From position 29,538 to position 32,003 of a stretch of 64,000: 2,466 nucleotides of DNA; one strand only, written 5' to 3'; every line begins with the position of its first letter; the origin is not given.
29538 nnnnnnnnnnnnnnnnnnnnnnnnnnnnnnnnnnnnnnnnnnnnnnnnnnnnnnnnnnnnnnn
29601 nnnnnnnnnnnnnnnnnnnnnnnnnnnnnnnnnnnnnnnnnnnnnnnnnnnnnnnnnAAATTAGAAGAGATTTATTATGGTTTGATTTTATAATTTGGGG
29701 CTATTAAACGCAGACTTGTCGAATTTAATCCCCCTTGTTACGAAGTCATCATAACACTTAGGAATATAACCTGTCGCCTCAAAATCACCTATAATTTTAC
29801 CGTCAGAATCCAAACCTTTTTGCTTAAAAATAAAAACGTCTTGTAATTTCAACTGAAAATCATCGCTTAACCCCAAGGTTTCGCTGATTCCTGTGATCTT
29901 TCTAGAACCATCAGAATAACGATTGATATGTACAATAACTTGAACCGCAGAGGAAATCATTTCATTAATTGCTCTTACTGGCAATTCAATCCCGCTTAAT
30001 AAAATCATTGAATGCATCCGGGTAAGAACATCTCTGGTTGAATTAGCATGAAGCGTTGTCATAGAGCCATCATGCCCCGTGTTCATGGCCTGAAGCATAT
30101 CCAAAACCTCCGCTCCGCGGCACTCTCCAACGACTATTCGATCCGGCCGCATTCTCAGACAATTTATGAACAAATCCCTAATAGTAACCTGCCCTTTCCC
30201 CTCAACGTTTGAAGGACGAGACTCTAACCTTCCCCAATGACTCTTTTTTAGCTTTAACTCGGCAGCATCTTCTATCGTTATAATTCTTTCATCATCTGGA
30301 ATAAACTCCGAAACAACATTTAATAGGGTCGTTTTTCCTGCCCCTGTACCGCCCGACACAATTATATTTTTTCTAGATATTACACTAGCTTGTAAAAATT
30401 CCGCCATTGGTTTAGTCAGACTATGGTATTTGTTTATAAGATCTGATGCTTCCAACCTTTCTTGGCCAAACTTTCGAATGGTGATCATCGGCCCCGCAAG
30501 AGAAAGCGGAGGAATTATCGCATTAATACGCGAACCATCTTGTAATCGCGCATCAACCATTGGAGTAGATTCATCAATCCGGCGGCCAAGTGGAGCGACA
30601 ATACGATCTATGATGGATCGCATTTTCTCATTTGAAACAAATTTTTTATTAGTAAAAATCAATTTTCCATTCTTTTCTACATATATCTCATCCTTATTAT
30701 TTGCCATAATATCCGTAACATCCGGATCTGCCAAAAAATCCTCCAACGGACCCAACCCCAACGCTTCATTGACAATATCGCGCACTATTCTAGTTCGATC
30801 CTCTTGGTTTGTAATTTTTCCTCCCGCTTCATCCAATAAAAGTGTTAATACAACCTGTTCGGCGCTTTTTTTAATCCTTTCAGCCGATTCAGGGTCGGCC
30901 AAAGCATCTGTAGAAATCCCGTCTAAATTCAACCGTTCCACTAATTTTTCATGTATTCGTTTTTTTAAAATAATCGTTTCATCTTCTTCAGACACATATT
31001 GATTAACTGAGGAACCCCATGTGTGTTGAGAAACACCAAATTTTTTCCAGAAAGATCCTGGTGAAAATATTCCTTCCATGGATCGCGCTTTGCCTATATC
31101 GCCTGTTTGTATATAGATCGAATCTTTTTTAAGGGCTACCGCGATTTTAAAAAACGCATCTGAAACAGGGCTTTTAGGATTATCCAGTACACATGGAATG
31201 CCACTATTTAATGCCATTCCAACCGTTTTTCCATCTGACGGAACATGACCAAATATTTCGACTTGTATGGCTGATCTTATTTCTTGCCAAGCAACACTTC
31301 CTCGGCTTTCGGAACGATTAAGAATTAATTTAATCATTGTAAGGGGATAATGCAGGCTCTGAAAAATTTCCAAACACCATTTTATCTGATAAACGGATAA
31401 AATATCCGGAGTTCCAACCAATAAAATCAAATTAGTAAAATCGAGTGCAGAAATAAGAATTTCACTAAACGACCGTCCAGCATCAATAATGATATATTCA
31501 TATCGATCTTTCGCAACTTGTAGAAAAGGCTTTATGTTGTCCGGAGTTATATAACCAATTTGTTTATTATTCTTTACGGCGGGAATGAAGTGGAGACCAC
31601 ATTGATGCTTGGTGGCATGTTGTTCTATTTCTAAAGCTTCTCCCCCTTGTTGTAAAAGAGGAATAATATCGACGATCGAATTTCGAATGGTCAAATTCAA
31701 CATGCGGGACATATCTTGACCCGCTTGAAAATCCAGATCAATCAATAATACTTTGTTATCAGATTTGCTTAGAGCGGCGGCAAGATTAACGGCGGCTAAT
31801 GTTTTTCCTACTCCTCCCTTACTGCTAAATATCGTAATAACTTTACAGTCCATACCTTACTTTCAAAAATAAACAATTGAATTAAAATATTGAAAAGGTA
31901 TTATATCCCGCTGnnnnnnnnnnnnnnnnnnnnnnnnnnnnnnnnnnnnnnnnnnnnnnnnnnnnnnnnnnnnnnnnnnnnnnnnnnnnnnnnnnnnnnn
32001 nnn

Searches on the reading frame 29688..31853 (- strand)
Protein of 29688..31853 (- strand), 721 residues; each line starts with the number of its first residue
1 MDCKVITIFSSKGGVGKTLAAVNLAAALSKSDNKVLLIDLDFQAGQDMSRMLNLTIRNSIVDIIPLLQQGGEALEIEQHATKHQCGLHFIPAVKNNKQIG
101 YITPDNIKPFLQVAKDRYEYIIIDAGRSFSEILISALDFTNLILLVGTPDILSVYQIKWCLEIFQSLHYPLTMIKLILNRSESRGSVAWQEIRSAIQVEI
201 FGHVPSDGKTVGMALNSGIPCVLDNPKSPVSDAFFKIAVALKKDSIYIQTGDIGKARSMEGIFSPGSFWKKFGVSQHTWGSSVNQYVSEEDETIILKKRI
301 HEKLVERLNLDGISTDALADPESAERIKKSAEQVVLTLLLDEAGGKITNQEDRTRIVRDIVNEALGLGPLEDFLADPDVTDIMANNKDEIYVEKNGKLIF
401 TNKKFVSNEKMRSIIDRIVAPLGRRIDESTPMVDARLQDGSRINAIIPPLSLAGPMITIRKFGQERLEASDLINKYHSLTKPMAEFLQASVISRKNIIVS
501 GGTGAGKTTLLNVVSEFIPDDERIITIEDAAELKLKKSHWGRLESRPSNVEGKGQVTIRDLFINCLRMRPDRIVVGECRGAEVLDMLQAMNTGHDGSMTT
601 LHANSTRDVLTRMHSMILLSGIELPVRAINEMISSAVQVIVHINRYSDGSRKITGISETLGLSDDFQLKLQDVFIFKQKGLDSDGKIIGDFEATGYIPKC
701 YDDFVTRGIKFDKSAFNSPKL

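Call 3: search_protein_families(library=pfam, proteins=[window:29688-31853:-], max_evalue=0.01)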
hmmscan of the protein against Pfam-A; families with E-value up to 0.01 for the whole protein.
window:29688-31853:- (721 aa): 20 families
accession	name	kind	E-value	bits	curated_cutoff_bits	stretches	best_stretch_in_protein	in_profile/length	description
PF00437.27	T2SSE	-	1.4e-58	198.8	24.9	1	365-644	3-278/370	Type II/IV secretion system protein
PF13614.12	AAA_31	-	4.8e-19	69.4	27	1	3-163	1-163/177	AAA domain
PF10609.15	ParA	-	9.7e-16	58.4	27.1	1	4-240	4-244/246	NUBPL iron-transfer P-loop NTPase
PF01656.29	CbiA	-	1e-15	58.3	25.4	1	6-207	1-112/125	CobQ/CobB/MinD/ParA nucleotide binding domain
PF02374.21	ArsA_ATPase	-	3.4e-05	23.7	24.3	1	7-41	4-38/305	Anion-transporting ATPase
PF06564.18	CBP_BcsQ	-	4.3e-05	23.6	21.3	1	5-151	3-149/234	Cellulose biosynthesis protein BcsQ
PF00142.24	Fer4_NifH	-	5.4e-05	23.2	25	1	10-82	6-76/271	4Fe-4S iron sulfur cluster binding proteins, NifH/frxC family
PF13245.12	AAA_19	-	0.00014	22.4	25.1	0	490-519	7-36/134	AAA domain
PF20720.3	nSTAND3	-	0.00041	20.5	27.2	0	493-534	16-58/155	Novel STAND NTPase 3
PF00005.33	ABC_tran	-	0.00059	20.9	25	1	495-543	12-61/137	ABC transporter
PF25199.1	nSTAND_NTPase5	-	0.00097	19.4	34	0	489-535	36-84/145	Novel STAND NTPase 5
PF07724.20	AAA_2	-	0.001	19.6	27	0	496-538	5-47/166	AAA domain (Cdc48 subfamily)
PF13604.12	AAA_30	-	0.0013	19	27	0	494-521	17-45/191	AAA domain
PF13401.12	AAA_22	-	0.0015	19.3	27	0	494-527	5-39/130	AAA domain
PF09140.17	MipZ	-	0.0018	18.1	20.7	1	5-52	2-48/262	ATPase MipZ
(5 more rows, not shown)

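Call 4: search_protein_families(library=ncbifam, proteins=[window:29688-31853:-], max_evalue=0.01)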
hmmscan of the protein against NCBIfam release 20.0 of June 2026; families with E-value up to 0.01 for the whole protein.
window:29688-31853:- (721 aa): 54 families (the best 25 are shown)
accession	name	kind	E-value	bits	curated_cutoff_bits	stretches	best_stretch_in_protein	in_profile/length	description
TIGR03819.1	heli_sec_ATPase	hypoth_equivalog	1.8e-96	323.3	373.15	1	328-656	14-338/340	TadA family conjugal transfer-associated ATPase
TIGR02788.1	VirB11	equivalog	1.1e-66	225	249.95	2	480-656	130-306/308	P-type DNA transfer ATPase VirB11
NF010475.0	PRK13900.1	equivalog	1.7e-60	204.8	389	2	479-656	145-322/333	type IV secretion system ATPase VirB11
TIGR02782.1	TrbB_P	equivalog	1.5e-56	191.9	304.55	1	371-662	15-296/303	P-type conjugative transfer ATPase TrbB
NF058587.1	archaellum_moto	equivalog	3.6e-55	187.7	550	1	346-674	125-449/527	archaellum flagellar ATPase motor FlaI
NF010469.0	PRK13894.1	subfamily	1.5e-50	172.4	508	1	369-664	26-312/320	conjugal transfer ATPase TrbB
NF010407.0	PRK13833.1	subfamily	1.7e-42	146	499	1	350-653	4-294/323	conjugal transfer protein TrbB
NF053672.1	bindosome_BasE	exception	2.4e-37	128.9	1000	1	401-661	177-432/512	bindosome assembly system ATPase subunit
NF010425.0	PRK13851.1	equivalog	3.3e-35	121.6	461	2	482-648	150-317/344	type IV secretion system protein VirB11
TIGR01969.1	minD_arch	subfamily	1.9e-27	96.1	201.75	1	5-245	2-234/251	cell division ATPase MinD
TIGR01968.1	minD_bact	equivalog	4.9e-24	85.1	212.9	1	4-249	2-244/261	septum site-determining protein MinD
NF041000.1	ATPase_ComGA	equivalog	1.2e-15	57.2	300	1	487-617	120-246/267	competence type IV pilus ATPase ComGA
NF041546.1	ParA_partition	equivalog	1.2e-14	54.3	180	1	5-45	1-41/203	ParA family partition ATPase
TIGR02525.1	plasmid_TraJ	equivalog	6.6e-14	51.6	368.3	1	498-672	153-324/372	plasmid transfer ATPase TraJ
NF047398.1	AAA_KGGVGR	domain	7.2e-14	52.6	90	1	3-107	2-111/190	KGGVGR-motif variant AAA ATPase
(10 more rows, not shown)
